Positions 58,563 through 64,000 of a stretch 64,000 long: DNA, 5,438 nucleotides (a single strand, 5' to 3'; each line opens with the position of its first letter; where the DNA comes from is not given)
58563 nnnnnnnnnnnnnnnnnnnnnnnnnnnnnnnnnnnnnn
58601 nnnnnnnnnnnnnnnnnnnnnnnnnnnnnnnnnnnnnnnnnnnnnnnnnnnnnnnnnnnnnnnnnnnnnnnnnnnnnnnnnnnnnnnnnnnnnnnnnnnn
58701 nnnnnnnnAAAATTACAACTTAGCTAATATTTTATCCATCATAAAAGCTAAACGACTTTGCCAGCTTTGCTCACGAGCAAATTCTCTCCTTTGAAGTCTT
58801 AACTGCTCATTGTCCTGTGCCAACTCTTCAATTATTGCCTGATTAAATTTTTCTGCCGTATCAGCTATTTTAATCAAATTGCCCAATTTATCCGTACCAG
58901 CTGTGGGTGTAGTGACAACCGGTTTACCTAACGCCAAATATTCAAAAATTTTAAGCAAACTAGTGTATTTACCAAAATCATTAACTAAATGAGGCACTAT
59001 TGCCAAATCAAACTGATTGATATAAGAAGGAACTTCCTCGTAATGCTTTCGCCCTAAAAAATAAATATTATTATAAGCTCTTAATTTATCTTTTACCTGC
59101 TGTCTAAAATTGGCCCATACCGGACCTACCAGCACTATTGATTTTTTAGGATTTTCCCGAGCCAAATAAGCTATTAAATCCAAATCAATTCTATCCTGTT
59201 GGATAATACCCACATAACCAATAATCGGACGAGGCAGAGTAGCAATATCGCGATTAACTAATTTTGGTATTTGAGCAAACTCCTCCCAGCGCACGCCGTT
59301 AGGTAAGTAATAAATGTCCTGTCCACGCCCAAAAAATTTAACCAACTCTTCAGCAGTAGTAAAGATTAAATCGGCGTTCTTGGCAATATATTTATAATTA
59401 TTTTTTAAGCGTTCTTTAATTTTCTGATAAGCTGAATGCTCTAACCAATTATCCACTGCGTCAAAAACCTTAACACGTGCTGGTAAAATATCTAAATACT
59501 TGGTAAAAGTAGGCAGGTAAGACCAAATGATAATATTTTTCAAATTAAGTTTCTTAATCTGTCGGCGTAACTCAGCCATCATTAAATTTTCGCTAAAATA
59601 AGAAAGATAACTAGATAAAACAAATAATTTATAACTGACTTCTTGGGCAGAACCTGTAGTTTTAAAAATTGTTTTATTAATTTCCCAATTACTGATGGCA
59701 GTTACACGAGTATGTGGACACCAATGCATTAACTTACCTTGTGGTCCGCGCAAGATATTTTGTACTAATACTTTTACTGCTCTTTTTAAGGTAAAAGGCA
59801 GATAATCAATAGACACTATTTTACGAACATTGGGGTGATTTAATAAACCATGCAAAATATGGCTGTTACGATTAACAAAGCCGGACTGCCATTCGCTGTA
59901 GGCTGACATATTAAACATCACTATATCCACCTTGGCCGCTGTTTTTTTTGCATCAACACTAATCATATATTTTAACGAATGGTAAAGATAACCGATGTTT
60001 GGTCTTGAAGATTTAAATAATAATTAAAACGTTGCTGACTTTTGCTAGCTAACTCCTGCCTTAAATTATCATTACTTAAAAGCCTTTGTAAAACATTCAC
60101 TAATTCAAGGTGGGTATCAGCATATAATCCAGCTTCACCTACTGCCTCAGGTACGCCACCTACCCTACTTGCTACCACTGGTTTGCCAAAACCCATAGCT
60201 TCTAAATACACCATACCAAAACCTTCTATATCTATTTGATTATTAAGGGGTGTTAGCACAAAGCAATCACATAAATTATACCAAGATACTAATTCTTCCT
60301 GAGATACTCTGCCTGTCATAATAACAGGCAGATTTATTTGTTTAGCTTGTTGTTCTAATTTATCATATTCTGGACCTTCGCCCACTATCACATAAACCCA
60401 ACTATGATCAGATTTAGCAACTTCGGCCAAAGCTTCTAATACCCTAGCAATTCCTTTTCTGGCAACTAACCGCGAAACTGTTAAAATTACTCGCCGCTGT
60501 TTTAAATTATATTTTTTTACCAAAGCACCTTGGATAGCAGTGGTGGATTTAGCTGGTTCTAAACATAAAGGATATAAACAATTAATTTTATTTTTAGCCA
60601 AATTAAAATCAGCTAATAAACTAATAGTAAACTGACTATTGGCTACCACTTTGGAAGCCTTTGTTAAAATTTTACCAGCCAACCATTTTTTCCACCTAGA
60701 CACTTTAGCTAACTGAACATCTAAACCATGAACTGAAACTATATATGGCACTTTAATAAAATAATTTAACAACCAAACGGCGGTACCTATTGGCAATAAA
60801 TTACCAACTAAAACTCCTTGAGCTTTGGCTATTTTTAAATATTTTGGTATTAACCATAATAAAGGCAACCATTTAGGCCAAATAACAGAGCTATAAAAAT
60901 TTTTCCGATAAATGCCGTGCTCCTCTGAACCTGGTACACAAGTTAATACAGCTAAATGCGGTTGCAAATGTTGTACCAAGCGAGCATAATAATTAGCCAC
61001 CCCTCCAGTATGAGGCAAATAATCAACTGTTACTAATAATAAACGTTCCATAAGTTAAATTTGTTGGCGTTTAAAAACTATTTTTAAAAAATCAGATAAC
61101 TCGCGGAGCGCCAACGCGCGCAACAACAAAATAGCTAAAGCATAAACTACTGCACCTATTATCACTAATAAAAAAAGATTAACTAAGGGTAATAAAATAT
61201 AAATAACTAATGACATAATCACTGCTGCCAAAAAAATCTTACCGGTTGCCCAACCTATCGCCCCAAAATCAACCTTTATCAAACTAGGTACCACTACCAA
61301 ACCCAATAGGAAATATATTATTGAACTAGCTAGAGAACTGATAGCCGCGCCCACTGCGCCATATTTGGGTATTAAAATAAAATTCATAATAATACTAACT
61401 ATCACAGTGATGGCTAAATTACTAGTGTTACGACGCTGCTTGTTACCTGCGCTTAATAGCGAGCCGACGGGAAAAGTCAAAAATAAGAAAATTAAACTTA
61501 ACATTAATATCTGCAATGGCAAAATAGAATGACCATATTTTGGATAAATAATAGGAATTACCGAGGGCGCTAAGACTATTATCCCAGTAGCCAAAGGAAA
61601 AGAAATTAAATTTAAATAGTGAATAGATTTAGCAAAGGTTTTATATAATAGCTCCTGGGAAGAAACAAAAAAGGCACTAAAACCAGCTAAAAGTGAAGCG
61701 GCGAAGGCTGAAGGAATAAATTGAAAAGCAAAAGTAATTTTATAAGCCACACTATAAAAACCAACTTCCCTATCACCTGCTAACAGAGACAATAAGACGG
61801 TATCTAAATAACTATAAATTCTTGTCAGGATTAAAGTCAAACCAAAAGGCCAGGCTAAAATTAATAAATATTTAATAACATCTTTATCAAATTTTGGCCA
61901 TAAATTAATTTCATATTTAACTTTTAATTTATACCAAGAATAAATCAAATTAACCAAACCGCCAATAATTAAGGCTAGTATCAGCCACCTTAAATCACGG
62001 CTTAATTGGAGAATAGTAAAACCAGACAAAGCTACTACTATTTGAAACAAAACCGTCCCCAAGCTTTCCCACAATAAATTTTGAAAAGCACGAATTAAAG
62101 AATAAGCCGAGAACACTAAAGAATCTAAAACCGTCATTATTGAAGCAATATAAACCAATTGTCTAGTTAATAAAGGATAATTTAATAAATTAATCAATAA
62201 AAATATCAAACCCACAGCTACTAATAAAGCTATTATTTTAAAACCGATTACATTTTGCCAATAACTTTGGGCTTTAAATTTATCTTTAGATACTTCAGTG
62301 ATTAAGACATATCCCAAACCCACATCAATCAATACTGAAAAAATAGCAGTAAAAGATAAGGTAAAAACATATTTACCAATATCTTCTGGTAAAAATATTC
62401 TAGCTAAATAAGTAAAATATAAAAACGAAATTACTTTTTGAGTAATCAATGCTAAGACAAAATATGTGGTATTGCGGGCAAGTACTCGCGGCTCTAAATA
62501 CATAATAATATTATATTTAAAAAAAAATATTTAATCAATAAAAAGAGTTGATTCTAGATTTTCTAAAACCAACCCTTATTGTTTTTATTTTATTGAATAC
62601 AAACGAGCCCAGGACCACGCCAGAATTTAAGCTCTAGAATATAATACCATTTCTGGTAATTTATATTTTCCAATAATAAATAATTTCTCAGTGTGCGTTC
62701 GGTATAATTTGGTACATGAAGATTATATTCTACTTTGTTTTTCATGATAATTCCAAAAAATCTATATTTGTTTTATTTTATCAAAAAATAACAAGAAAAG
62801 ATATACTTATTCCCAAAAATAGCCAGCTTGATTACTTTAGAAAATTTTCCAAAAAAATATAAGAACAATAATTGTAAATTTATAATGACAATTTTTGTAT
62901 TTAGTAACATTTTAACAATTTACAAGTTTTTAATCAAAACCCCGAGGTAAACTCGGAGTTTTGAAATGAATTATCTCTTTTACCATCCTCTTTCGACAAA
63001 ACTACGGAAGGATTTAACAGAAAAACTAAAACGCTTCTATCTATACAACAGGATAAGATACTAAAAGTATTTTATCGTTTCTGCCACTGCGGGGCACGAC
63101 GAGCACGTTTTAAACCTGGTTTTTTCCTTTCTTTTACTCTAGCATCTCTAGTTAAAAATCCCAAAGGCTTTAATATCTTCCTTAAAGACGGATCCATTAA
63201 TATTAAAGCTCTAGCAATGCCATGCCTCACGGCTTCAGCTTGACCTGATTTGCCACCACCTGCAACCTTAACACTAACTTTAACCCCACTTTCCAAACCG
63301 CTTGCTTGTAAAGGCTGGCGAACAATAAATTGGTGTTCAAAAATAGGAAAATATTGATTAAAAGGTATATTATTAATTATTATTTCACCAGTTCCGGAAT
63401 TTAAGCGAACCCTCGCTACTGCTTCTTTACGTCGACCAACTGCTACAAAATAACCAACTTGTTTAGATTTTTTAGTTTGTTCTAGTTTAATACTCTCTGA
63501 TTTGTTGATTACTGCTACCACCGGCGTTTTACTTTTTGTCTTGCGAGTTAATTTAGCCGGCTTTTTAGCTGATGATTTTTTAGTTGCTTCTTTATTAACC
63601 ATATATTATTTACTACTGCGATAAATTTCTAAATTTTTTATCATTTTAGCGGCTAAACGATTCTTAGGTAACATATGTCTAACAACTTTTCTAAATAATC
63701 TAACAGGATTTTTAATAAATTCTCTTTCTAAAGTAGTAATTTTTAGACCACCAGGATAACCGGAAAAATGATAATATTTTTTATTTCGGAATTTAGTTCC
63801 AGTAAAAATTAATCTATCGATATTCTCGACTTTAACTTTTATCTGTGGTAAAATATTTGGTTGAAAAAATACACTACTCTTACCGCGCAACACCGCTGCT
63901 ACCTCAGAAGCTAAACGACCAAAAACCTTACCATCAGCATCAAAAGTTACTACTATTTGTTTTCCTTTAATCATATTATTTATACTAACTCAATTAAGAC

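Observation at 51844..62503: Second MreB paralog embedded in a glycosyltransferase/Wzx/Wzy polysaccharide cluster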

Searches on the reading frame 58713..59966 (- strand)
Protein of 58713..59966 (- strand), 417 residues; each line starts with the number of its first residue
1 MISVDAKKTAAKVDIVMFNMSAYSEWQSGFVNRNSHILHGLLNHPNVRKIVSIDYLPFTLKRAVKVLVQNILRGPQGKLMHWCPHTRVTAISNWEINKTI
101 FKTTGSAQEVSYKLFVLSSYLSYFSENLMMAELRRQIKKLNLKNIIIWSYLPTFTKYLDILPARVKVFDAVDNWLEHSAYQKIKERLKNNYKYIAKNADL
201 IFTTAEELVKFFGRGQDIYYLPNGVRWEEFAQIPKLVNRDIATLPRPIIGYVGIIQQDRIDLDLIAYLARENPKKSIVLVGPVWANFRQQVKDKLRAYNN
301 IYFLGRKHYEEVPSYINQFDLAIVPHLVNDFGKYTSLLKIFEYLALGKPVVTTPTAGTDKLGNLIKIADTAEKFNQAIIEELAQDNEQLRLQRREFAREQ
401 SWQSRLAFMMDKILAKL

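Call 5: search_protein_families(library=pfam, proteins=[window:58713-59966:-])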
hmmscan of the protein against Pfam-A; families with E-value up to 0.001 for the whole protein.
window:58713-59966:- (417 aa): 3 families
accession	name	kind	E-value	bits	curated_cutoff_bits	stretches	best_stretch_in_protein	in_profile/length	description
PF13692.12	Glyco_trans_1_4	-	1.5e-11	45.2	27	1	247-380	2-138/142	Glycosyl transferases group 1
PF13524.12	Glyco_trans_1_2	-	1.7e-09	38.2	25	1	268-411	9-144/144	Glycosyl transferase-like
PF00534.26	Glycos_transf_1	-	1.4e-07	31.6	26.4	1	264-385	36-159/172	Glycosyl transferases group 1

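Call 20: search_protein_families(library=ncbifam, proteins=[window:58713-59966:-])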
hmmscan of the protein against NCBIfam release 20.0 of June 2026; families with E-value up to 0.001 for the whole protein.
window:58713-59966:- (417 aa): 3 families
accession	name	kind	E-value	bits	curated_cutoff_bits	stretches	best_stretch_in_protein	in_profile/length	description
NF047676.1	TeichurnBiosyTuaH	equivalog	1.6e-31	109.6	550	1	80-412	36-383/384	teichuronic acid biosynthesis protein TuaH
TIGR04063.1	stp3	hypoth_equivalog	2.5e-09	36.5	442.05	1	192-398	152-376/397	TIGR04063 family PEP-CTERM/XrtA system glycosyltransferase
TIGR03087.1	stp1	hypoth_equivalog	2.1e-06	27.2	316.65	1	167-415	129-395/397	TIGR03087 family PEP-CTERM/XrtA system glycosyltransferase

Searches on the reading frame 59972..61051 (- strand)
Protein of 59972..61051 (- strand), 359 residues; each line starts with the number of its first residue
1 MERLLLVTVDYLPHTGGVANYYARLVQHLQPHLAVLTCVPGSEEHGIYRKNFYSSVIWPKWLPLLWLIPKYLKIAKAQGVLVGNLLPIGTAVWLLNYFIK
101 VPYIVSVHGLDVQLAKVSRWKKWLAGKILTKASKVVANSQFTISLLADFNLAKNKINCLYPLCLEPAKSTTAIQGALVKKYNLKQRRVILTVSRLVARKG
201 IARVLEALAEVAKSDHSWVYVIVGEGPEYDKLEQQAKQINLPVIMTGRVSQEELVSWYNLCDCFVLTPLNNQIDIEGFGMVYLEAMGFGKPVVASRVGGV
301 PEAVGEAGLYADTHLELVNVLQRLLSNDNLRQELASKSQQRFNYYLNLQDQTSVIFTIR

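Call 5: search_protein_families(library=pfam, proteins=[window:59972-61051:-])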
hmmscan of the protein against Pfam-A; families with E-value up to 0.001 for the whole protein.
window:59972-61051:- (359 aa): 5 families
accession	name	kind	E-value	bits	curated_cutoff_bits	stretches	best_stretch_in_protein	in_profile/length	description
PF00534.26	Glycos_transf_1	-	6.9e-35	120.5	26.4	1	179-340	7-171/172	Glycosyl transferases group 1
PF13692.12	Glyco_trans_1_4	-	3.2e-29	102.5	27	1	187-327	2-142/142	Glycosyl transferases group 1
PF13439.12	Glyco_transf_4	-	5e-10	40.1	28.5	1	16-160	2-163/170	Glycosyltransferase Family 4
PF13524.12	Glyco_trans_1_2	-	9.2e-08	32.6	25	1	213-343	10-130/144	Glycosyl transferase-like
PF13579.12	Glyco_trans_4_4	-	5.8e-07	30.4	29.7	1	58-156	53-152/158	Glycosyl transferase 4-like domain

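Call 20: search_protein_families(library=ncbifam, proteins=[window:59972-61051:-])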
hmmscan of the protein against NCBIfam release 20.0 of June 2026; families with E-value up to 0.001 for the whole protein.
window:59972-61051:- (359 aa): 31 families (the best 25 are shown)
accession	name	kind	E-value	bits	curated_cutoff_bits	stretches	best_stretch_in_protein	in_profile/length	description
TIGR04157.1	glyco_rSAM_CFB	subfamily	2.3e-23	82.9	400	1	127-342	165-389/406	TIGR04157 family glycosyltransferase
NF047684.1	TeichurnBiosyTuaC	equivalog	8.6e-23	80.9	550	1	86-334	118-361/391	teichuronic acid biosynthesis protein TuaC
NF038298.1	EPS_HpsO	equivalog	5.1e-19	68.3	575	1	130-341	145-366/388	hormogonium polysaccharide biosynthesis glycosyltransferase HpsO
TIGR03999.1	thiol_BshA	equivalog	6.7e-18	64.8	273.7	1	99-342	112-353/375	N-acetyl-alpha-D-glucosaminyl L-malate synthase BshA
TIGR04063.1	stp3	hypoth_equivalog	2.3e-17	63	442.05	1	171-339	198-372/397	TIGR04063 family PEP-CTERM/XrtA system glycosyltransferase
NF012028.0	PRK15484.1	subfamily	8.8e-17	61.2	618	1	127-329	135-346/380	lipopolysaccharide N-acetylglucosaminyltransferase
NF041876.1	EPS_EpsE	equivalog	1.4e-14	54.2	400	1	187-343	215-377/389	exopolysaccharide biosynthesis GT4 family glycosyltransferase EpsE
TIGR04047.1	MSMEG_0565_glyc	hypoth_equivalog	2.5e-14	53.1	259.85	1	172-330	179-344/373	MSMEG_0565 family glycosyltransferase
TIGR03449.1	mycothiol_MshA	equivalog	2.6e-14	53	462.5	1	127-340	160-382/406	D-inositol-3-phosphate glycosyltransferase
TIGR02149.1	glgA_Coryne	subfamily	3e-14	53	302.4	1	101-306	107-324/391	glycogen synthase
TIGR03088.1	stp2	hypoth_equivalog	5.2e-14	52.1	409.05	1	179-342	187-353/374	TIGR03088 family PEP-CTERM/XrtA system glycosyltransferase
NF038229.1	Glyco4_Geo_Pelo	equivalog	2.2e-13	49.9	400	1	97-341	76-315/338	GPMC system family 4 glycosyltransferase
NF038295.1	EPS_HpsP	equivalog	1.3e-12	47.4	550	1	87-340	104-365/388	hormogonium polysaccharide biosynthesis glycosyltransferase HpsP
NF049988.1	MGlcDAGSynMgs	equivalog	2.6e-10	40.2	400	1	176-343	202-369/398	alpha-monoglucosyldiacylglycerol synthase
TIGR02095.1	glgA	subfamily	5.4e-10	38.5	328.45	1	174-307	279-410/477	glycogen/starch synthase, ADP-glucose type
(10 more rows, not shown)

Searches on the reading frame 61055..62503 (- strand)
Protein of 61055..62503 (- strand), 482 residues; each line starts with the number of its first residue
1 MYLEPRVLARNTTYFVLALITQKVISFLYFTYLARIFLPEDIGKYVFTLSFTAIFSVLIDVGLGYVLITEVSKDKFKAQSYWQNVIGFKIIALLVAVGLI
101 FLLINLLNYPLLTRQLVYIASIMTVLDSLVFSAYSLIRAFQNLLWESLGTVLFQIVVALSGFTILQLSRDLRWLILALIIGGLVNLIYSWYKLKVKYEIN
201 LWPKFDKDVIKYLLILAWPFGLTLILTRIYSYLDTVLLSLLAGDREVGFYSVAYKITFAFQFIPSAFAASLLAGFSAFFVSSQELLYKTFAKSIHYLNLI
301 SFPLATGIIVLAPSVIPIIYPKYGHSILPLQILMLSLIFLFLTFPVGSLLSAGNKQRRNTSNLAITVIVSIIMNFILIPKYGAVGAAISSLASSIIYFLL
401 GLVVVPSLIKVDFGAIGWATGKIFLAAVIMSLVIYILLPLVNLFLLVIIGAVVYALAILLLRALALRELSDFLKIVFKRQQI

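Call 5: search_protein_families(library=pfam, proteins=[window:61055-62503:-])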
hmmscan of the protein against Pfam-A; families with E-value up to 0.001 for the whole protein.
window:61055-62503:- (482 aa): 2 families
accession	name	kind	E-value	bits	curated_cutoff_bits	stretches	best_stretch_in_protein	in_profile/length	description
PF01943.22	Polysacc_synt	-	1.4e-28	100.6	28.2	1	8-265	1-259/274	Polysaccharide biosynthesis protein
PF13440.11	Polysacc_synt_3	-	2.2e-20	73.5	23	1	33-320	2-284/293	Polysaccharide biosynthesis protein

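Call 20: search_protein_families(library=ncbifam, proteins=[window:61055-62503:-])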
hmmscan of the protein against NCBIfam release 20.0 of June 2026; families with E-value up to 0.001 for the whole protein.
window:61055-62503:- (482 aa): 5 families
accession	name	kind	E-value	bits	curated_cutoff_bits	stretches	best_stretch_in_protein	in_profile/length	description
NF041871.1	Wzx_EPS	equivalog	2.5e-23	82.6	800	1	14-479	8-478/492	exopolysaccharide biosynthesis flippase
NF007773.0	PRK10459.1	equivalog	2.4e-15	56.5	273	1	23-465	22-471/492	MOP flippase family protein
TIGR02900.1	spore_V_B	equivalog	2.7e-08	33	372.3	1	10-455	3-486/488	stage V sporulation protein B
NF047674.1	TeichurnBiosyTuaB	equivalog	5.4e-08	32.3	580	1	20-458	20-466/469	teichuronic acid biosynthesis protein TuaB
NF050818.1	PolSacchBiosHfsF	equivalog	3.2e-05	23.1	700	1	18-468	12-467/468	polysaccharide biosynthesis protein HfsF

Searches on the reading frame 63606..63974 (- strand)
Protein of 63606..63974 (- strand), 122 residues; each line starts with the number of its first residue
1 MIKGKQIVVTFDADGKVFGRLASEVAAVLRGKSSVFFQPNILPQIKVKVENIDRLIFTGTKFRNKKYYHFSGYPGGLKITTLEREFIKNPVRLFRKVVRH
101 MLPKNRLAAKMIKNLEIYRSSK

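Call 19: search_protein_families(library=pfam, proteins=[window:63606-63974:-])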
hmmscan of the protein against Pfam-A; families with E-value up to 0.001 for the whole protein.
window:63606-63974:- (122 aa): 1 family
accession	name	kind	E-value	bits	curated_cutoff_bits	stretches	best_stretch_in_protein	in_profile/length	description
PF00572.24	Ribosomal_L13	-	3.9e-30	104.8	23.8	1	9-121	4-116/119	Ribosomal protein L13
